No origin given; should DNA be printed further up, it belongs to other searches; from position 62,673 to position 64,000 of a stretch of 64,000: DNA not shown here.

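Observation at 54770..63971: Unclassified island: IS982-like remnant, TGCAAT iteron-like array, Mrr-cat nuclease fusion, trypsin-like protease fusion and six unknown ORFs on one strand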

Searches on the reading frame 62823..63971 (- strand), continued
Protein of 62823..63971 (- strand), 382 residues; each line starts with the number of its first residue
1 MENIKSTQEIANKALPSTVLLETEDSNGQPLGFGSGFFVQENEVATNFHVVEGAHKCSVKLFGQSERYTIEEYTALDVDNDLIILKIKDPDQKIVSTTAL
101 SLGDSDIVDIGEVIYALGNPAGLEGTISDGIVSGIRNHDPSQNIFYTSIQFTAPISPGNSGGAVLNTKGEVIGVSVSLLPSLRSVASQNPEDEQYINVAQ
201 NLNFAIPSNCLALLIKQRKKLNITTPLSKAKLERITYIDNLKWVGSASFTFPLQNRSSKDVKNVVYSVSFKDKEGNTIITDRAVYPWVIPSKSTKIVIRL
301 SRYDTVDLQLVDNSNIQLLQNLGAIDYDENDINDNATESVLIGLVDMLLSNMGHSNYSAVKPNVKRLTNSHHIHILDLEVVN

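Call 94: search_solved_structures(query=A4, max_evalue=0.00001)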
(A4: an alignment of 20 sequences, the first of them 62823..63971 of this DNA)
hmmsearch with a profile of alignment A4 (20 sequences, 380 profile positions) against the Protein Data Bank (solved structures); distinct sequences matched with E-value up to 0.00001: 104 (the best 60 are shown).
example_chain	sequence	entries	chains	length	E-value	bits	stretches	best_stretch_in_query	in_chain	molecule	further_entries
1l1j_A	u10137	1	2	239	2.7e-30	108.8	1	28-218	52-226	heat shock protease HtrA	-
3qo6_A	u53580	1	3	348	1.2e-26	96.8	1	29-177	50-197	Protease Do-like 1, chloroplastic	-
5t63_A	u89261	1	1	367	1.6e-26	96.4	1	31-185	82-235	Putative serine protease HhoA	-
5b6l_A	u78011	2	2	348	1.6e-26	96.4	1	31-185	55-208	Putative serine protease HhoA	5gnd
5t69_A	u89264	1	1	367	9.1e-26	93.9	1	31-185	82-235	Putative serine protease HhoA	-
4ic5_A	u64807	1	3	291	1e-25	93.7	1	23-180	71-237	Protease Do-like 5, chloroplastic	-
5m3n_A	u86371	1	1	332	1.9e-25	92.9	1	10-181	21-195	Serine protease HTRA2, mitochondrial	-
5tnz_A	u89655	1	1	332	1.9e-25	92.9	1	10-181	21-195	Serine protease HTRA2, mitochondrial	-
5tny_A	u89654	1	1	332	1.9e-25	92.9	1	10-181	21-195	Serine protease HTRA2, mitochondrial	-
5m3o_A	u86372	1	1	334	1.9e-25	92.8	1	10-181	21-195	Serine protease HTRA2, mitochondrial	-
5fht_A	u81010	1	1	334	2.1e-25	92.7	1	10-181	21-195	Serine protease HTRA2, mitochondrial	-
5to1_A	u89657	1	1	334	8.9e-25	90.6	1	10-181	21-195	Serine protease HTRA2, mitochondrial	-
7vge_A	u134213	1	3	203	9.1e-25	90.6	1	10-181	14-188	Serine protease HTRA2, mitochondrial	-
7vge_D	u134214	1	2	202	1e-24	90.4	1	10-181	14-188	Serine protease HTRA2, mitochondrial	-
7vge_E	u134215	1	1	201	1.1e-24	90.4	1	10-181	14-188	Serine protease HTRA2, mitochondrial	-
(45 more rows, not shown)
